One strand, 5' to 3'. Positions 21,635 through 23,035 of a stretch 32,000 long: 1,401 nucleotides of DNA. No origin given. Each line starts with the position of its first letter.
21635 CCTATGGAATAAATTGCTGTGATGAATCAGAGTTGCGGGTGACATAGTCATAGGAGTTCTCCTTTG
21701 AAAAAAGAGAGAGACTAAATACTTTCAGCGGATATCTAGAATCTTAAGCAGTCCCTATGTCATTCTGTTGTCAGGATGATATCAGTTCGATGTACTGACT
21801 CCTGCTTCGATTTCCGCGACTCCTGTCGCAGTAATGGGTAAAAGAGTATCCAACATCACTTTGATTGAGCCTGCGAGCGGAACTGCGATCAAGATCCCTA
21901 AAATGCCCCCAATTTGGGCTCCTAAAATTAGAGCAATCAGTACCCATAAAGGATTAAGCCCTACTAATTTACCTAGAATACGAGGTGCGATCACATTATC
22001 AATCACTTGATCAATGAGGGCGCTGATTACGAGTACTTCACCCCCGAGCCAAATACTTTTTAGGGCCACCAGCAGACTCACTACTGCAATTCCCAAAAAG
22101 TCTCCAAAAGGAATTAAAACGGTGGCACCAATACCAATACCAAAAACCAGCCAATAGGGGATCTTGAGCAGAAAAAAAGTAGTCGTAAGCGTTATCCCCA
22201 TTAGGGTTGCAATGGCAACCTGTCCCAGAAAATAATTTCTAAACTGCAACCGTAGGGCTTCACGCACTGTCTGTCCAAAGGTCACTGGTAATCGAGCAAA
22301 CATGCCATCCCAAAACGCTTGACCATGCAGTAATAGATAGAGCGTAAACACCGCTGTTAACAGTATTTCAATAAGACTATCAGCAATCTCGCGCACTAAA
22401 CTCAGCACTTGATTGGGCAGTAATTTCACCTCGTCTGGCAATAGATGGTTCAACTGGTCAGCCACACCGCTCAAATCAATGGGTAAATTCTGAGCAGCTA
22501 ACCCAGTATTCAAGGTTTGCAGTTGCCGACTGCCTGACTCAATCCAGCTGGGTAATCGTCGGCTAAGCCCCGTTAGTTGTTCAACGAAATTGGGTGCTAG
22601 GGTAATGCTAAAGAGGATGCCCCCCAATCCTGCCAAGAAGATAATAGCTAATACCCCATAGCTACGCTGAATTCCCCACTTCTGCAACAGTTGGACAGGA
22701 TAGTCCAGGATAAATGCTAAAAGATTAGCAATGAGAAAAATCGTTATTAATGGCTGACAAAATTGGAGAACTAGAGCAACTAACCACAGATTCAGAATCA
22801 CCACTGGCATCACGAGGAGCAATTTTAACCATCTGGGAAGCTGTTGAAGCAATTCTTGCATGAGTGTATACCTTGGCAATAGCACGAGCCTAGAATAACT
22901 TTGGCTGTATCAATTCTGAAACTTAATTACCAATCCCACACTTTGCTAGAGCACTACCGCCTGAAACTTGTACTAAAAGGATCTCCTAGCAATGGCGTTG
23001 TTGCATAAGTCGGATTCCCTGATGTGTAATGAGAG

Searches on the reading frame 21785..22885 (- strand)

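Call 68: search_protein_families(library=pfam, proteins=[window:21785-22885:-], max_evalue=0.001)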
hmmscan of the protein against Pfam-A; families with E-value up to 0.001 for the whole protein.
window:21785-22885:- (367 aa): 1 family
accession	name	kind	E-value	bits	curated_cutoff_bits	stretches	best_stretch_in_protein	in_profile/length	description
PF01594.21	AI-2E_transport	-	1e-54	186.4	34.3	1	24-348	2-326/327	AI-2E family transporter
